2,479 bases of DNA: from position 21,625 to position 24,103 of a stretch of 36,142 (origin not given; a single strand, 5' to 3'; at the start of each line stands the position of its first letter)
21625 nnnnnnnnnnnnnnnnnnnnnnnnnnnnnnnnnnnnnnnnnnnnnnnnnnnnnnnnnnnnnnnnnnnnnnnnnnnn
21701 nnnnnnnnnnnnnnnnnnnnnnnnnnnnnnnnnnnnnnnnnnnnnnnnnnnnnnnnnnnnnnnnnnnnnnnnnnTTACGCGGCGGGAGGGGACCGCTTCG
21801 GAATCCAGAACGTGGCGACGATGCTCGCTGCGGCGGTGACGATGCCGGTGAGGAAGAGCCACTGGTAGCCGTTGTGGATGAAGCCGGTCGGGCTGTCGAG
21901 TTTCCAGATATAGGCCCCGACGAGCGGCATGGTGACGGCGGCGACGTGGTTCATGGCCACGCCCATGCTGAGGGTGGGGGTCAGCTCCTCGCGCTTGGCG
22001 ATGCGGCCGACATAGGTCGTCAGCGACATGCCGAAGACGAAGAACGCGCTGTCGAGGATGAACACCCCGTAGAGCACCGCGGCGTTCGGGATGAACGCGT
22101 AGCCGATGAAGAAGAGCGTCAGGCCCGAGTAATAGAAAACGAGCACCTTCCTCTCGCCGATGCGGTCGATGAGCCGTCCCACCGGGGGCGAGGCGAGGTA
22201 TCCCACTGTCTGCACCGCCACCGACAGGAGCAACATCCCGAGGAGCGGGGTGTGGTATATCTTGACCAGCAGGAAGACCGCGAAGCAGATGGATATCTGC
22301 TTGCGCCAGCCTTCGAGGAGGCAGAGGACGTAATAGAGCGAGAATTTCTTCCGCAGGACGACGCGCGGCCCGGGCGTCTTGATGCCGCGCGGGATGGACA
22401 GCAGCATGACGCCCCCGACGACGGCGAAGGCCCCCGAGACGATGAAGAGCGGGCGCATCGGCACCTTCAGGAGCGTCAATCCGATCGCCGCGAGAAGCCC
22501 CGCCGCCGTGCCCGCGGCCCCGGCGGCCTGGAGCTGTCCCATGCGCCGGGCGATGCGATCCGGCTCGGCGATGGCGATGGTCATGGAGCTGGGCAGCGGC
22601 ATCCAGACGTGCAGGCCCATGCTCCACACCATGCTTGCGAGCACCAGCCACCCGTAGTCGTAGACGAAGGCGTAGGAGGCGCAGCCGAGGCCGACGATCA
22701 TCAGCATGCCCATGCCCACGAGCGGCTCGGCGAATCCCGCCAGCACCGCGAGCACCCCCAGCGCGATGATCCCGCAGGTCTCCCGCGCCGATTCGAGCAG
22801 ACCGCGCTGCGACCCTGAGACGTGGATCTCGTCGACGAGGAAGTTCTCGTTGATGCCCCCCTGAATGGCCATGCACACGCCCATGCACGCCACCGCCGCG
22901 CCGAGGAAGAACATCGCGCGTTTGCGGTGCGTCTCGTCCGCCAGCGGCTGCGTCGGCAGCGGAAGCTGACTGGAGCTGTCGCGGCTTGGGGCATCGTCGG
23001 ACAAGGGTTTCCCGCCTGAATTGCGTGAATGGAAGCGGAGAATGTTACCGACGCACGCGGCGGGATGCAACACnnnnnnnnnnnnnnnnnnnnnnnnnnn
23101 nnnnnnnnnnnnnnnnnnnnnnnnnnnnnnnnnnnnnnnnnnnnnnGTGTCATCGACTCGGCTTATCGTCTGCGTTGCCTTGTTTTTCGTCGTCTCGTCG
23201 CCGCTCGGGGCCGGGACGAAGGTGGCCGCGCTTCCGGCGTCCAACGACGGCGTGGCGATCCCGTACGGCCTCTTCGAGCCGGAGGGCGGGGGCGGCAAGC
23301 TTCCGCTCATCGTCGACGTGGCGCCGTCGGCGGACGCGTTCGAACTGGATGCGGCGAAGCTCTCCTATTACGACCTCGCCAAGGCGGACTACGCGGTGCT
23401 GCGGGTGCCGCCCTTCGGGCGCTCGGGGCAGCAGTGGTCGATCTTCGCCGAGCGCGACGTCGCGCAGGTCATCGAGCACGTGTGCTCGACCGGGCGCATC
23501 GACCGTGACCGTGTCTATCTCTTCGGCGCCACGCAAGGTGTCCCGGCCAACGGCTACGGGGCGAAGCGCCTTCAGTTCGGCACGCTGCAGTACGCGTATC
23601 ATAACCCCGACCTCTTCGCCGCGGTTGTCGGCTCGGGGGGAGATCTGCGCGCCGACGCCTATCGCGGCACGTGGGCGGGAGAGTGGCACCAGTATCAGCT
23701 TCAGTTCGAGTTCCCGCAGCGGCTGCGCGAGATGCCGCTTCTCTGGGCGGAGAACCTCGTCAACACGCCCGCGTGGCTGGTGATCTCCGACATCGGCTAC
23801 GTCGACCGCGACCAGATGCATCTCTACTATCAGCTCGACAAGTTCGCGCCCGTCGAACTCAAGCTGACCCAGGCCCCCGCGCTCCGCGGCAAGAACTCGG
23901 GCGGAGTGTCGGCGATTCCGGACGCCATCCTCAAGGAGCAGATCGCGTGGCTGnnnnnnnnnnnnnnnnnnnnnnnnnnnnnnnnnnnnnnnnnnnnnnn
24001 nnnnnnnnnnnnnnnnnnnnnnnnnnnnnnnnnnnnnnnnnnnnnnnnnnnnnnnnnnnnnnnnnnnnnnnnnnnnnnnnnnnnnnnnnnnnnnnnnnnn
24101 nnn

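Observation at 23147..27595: Tandem duplicated large secreted proteins of unknown fold heading a sialate-O-acetylesterase / GH4 operon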

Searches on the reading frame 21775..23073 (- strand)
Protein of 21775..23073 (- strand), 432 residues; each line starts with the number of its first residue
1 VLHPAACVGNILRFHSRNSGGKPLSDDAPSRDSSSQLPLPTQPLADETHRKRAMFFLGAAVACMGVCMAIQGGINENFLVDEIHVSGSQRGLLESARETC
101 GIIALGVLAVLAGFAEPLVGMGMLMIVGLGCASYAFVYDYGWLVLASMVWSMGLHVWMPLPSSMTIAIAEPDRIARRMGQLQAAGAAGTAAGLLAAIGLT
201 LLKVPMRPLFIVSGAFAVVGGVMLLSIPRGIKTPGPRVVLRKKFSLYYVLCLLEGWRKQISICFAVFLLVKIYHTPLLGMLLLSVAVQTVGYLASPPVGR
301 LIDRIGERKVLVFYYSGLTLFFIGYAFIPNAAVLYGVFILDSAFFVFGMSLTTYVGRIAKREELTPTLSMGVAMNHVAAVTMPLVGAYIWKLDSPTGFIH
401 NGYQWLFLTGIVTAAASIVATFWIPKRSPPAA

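Call 33: search_protein_families(library=pfam, proteins=[window:21775-23073:-], max_evalue=0.01)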
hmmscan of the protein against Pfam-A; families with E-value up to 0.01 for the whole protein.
window:21775-23073:- (432 aa): 1 family
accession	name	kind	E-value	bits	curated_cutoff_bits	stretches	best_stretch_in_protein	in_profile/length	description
PF07690.21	MFS_1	-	2.3e-19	70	33.4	2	268-430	22-178/347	Major Facilitator Superfamily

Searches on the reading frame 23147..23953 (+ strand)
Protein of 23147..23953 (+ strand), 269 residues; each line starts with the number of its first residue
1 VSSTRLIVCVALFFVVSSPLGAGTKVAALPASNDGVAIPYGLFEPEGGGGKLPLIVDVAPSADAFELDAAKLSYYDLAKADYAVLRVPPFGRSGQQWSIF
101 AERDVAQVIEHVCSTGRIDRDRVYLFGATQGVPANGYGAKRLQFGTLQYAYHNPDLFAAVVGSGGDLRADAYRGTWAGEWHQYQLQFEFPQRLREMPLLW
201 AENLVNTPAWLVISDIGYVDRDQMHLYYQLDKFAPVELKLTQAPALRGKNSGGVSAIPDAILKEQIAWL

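Call 76: search_protein_families(library=pfam, proteins=[window:23147-23953:+], max_evalue=5)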
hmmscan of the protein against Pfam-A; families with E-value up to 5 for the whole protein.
window:23147-23953:+ (269 aa): 0 families
